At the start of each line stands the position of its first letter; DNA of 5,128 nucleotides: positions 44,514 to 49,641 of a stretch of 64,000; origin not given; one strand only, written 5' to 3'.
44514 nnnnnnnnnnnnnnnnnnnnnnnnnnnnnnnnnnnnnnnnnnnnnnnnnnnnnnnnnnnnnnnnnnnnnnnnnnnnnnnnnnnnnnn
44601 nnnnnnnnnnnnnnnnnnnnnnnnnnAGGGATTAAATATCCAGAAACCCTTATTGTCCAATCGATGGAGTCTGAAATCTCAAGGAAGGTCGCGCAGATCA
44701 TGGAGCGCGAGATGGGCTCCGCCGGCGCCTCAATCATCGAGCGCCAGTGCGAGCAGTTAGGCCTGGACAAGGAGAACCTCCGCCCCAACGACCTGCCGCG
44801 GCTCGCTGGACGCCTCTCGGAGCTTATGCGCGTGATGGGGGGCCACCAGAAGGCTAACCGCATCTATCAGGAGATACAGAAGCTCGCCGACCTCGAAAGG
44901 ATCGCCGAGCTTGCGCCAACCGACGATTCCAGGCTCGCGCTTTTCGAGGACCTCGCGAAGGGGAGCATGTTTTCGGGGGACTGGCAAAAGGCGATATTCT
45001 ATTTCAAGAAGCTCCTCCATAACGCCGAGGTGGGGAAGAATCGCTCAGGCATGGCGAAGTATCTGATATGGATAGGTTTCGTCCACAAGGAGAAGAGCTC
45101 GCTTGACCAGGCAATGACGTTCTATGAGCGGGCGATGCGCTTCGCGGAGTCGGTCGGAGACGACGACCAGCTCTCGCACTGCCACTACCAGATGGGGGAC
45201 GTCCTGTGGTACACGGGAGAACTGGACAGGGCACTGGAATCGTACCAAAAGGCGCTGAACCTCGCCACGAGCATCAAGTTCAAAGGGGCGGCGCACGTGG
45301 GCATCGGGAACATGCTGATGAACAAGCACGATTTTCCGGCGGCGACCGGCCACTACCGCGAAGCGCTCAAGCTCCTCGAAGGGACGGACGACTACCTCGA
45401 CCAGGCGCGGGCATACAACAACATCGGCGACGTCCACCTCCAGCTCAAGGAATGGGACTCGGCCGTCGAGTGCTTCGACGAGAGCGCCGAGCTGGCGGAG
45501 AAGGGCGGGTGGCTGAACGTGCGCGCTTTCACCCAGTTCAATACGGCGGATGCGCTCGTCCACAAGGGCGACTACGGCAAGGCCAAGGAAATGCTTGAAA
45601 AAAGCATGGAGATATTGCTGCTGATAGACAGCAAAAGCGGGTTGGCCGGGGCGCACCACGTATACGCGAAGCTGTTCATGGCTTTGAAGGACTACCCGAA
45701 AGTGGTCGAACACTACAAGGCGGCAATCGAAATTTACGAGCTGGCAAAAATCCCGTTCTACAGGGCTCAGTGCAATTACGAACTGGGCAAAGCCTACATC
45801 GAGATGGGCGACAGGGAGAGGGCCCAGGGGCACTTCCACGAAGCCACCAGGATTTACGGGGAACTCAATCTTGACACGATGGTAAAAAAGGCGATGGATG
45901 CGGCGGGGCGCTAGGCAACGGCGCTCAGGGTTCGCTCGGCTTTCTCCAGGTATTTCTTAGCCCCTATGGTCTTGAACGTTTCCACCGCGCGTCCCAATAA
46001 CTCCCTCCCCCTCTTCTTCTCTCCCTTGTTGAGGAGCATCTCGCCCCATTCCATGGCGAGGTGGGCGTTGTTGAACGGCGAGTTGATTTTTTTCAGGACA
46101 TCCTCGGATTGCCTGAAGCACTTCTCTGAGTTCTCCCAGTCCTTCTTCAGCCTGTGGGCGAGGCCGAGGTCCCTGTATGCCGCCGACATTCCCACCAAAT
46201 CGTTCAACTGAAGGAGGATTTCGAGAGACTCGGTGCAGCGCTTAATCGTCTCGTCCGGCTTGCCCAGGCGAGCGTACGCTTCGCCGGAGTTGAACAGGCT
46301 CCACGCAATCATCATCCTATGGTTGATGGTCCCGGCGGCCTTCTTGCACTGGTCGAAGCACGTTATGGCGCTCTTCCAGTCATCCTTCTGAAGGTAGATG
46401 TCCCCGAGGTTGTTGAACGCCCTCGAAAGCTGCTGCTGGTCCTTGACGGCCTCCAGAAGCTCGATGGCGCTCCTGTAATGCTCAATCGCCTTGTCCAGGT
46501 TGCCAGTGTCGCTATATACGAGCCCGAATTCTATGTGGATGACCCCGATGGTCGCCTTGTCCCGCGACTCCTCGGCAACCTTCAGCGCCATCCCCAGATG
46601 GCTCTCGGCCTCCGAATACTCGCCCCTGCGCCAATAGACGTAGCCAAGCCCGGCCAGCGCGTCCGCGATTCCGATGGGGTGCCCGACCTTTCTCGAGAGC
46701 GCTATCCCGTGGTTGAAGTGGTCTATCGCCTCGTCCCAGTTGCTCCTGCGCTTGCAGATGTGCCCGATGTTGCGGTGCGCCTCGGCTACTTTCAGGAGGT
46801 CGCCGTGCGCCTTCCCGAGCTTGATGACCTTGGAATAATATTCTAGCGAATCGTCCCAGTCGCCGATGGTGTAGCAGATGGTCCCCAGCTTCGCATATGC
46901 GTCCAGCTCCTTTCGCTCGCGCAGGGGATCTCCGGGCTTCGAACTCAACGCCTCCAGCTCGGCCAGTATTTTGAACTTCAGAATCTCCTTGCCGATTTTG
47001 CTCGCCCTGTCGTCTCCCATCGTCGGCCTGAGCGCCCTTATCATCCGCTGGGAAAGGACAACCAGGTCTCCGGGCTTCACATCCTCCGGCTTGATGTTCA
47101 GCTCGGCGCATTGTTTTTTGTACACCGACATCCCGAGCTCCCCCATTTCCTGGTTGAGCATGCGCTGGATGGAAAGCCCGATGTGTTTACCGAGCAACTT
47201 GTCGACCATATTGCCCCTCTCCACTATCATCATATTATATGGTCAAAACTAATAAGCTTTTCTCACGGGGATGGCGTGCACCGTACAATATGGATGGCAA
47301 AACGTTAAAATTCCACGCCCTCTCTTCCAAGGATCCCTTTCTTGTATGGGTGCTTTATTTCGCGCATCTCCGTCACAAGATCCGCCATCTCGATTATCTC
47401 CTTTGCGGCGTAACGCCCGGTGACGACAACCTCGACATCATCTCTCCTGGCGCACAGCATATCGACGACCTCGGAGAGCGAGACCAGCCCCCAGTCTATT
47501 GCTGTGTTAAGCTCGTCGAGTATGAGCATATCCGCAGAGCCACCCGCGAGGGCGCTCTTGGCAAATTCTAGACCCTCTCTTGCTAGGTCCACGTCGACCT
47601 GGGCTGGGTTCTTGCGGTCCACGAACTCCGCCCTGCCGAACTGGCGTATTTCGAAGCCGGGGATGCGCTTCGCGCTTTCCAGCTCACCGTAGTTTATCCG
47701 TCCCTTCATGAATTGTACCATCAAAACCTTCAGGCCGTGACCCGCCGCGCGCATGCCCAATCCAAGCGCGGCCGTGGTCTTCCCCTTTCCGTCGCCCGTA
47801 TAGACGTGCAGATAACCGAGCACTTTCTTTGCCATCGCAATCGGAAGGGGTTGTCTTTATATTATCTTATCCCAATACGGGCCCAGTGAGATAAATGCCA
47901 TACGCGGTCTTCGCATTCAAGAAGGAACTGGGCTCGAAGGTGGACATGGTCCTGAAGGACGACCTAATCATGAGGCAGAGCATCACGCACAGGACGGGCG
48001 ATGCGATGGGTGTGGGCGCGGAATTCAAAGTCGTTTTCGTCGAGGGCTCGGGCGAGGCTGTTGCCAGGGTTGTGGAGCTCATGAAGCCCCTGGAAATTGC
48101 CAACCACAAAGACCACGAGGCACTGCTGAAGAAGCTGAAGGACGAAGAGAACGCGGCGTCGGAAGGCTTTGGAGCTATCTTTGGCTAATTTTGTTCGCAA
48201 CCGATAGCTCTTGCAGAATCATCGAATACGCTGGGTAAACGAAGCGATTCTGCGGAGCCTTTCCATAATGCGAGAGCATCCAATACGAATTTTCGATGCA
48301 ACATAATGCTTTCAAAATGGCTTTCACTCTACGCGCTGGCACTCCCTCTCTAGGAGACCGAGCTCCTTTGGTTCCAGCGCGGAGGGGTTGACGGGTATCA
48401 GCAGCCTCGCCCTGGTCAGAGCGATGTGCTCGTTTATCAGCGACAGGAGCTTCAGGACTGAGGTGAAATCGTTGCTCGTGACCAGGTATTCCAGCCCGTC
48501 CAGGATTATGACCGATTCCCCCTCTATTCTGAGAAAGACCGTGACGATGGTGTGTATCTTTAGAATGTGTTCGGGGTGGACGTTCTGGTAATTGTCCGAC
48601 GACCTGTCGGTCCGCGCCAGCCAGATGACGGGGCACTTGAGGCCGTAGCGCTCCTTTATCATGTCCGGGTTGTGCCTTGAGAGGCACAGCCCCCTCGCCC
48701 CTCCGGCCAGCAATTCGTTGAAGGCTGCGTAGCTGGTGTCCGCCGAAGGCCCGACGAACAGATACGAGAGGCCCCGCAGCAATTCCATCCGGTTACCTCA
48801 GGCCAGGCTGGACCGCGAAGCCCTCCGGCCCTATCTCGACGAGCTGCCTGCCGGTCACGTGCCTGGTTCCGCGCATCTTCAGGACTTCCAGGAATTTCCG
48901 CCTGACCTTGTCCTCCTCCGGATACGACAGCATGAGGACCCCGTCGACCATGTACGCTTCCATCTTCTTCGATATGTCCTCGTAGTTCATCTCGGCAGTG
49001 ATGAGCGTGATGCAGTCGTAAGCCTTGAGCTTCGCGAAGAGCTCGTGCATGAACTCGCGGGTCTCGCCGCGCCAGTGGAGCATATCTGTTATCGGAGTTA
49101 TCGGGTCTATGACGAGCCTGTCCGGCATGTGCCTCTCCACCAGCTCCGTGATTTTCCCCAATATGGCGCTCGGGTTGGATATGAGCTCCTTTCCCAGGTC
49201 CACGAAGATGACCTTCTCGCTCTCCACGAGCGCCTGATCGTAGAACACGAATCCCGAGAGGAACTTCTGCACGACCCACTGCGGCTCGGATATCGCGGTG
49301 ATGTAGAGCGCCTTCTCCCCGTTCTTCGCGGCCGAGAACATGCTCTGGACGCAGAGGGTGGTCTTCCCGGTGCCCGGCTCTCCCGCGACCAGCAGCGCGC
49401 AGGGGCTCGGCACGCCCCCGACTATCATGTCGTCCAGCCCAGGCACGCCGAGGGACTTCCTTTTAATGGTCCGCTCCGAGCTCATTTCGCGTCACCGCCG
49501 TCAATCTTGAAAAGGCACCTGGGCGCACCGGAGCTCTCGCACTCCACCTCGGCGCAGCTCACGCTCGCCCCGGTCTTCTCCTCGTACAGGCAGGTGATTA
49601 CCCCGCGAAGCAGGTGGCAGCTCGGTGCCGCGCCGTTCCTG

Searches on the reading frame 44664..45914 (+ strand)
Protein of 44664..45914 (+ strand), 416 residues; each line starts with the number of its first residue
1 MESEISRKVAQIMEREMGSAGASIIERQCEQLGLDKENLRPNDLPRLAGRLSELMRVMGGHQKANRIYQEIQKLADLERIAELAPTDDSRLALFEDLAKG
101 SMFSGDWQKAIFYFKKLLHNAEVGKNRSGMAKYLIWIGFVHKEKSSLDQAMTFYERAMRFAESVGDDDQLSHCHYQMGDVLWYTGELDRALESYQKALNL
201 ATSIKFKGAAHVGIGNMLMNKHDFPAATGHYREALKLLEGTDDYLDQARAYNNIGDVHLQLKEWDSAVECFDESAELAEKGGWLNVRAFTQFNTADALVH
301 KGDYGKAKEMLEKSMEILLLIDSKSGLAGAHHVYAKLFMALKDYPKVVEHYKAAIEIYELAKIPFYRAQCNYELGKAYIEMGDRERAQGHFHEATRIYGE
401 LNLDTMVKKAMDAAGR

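Call 109: search_protein_families(library=pfam, proteins=[window:44664-45914:+], max_evalue=0.00001)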
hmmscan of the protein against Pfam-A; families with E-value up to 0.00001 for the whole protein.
window:44664-45914:+ (416 aa): 15 families
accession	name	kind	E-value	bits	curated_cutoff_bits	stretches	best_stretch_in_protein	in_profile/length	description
PF13424.12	TPR_12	-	1.9e-36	124.5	30.1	3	209-280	4-77/77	Tetratricopeptide repeat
PF07719.23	TPR_2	-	4.9e-33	110.9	27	0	248-279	1-32/34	Tetratricopeptide repeat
PF00515.34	TPR_1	-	6.9e-27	92.6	27.8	0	248-279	1-32/34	Tetratricopeptide repeat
PF13181.12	TPR_8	-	2.6e-22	77.5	25.7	0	173-201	3-31/34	Tetratricopeptide repeat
PF13428.12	TPR_14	-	8.5e-16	57.3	23.5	0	173-199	3-29/44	Tetratricopeptide repeat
PF17874.7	TPR_MalT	-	1.1e-15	58.2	45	1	217-400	10-193/336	MalT-like TPR region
PF13176.12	TPR_7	-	2.2e-15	55.8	27.9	0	175-201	3-29/36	Tetratricopeptide repeat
PF13374.12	TPR_10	-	2.3e-14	53.3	27.5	0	248-280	2-34/42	Tetratricopeptide repeat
PF13432.12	TPR_16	-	7.5e-13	49.1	32.7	0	227-277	9-60/65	Tetratricopeptide repeat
PF14938.12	SNAP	-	9.9e-12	45.3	25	1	262-401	49-188/282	Soluble NSF attachment protein, SNAP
PF13414.12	TPR_11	-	1.9e-10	40.7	26.8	0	178-200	1-23/42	TPR repeat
PF13174.12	TPR_6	-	2.6e-09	37.6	26.3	0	372-398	4-30/33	Tetratricopeptide repeat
PF10602.15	RPN7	-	5.6e-09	36.4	29.6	0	155-275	20-140/174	26S proteasome subunit RPN7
PF14559.12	TPR_19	-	1.5e-06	28.9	25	0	227-273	3-50/68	Tetratricopeptide repeat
PF12895.13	ANAPC3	-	2.8e-06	28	27.2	0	107-196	5-81/82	Anaphase-promoting complex, cyclosome, subunit 3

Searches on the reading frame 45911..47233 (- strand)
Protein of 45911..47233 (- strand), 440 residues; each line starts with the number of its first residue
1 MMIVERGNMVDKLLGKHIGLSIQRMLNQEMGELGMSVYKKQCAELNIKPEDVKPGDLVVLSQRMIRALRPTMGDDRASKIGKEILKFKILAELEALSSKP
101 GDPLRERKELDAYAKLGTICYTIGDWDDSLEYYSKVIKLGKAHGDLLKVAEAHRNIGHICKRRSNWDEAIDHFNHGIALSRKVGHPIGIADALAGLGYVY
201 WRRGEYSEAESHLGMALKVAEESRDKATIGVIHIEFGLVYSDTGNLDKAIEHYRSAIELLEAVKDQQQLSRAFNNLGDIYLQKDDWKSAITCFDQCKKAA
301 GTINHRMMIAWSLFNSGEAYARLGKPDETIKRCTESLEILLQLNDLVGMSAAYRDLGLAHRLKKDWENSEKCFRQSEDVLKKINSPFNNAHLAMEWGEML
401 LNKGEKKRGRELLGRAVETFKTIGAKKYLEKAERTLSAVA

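Call 82: search_protein_families(library=pfam, proteins=[window:45911-47233:-], max_evalue=0.001)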
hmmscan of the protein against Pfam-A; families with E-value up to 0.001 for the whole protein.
window:45911-47233:- (440 aa): 22 families
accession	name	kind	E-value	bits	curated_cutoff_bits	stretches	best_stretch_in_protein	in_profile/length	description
PF13424.12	TPR_12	-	1.3e-42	144.3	30.1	4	149-222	2-77/77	Tetratricopeptide repeat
PF00515.34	TPR_1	-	7.6e-37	124.1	27.8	3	237-259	8-30/34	Tetratricopeptide repeat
PF07719.23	TPR_2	-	6.5e-33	110.5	27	0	271-298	2-29/34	Tetratricopeptide repeat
PF13176.12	TPR_7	-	1.2e-25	87.7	27.9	0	192-226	1-35/36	Tetratricopeptide repeat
PF13181.12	TPR_8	-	1.1e-18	66.2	25.7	0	236-259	7-30/34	Tetratricopeptide repeat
PF13374.12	TPR_10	-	9.4e-17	60.9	27.5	1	190-222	2-34/42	Tetratricopeptide repeat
PF13428.12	TPR_14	-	4e-16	58.3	23.5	0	191-223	2-34/44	Tetratricopeptide repeat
PF17874.7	TPR_MalT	-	4.1e-15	56.3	45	1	150-300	40-191/336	MalT-like TPR region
PF13432.12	TPR_16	-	4.1e-13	49.9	32.7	0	237-294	4-55/65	Tetratricopeptide repeat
PF13174.12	TPR_6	-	2.1e-11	44.1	26.3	0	275-298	5-28/33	Tetratricopeptide repeat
PF13414.12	TPR_11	-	8.4e-11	41.8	26.8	0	237-259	1-23/42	TPR repeat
PF14938.12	SNAP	-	6.3e-10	39.4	25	1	230-299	114-184/282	Soluble NSF attachment protein, SNAP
PF13431.12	TPR_17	-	4.5e-07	30.1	24.4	0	260-290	3-33/34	Tetratricopeptide repeat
PF10602.15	RPN7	-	1.2e-06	28.7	29.6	0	211-260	17-66/174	26S proteasome subunit RPN7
PF14559.12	TPR_19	-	5.9e-06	27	25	0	253-295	7-50/68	Tetratricopeptide repeat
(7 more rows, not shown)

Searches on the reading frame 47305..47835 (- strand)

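Call 82: search_protein_families(library=pfam, proteins=[window:47305-47835:-], max_evalue=0.001)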
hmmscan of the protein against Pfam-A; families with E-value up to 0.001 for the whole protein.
window:47305-47835:- (176 aa): 1 family
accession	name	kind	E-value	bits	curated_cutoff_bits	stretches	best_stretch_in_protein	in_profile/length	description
PF02572.21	CobA_CobO_BtuR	-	7.2e-64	215.6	25.7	1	7-176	3-172/172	ATP:corrinoid adenosyltransferase BtuR/CobO/CobP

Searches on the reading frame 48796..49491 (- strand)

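Call 70: search_protein_families(library=pfam, proteins=[window:48796-49491:-], max_evalue=0.001)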
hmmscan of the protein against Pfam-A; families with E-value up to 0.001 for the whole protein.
window:48796-49491:- (232 aa): 5 families
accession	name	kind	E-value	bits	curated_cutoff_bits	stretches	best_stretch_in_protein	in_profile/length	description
PF06745.19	ATPase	-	5.3e-40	137.7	26.6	1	15-229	4-228/231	KaiC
PF20720.3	nSTAND3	-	1.6e-05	25.1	27.2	1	33-88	20-75/155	Novel STAND NTPase 3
PF07088.17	GvpD_P-loop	-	3.3e-05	24.3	24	1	32-196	12-180/189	GvpD gas vesicle protein, P-loop domain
PF13481.12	AAA_25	-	0.00023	21.3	27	0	32-62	35-64/195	AAA domain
PF13191.12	AAA_16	-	0.00038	21.4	32.6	1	29-102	23-85/167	AAA ATPase domain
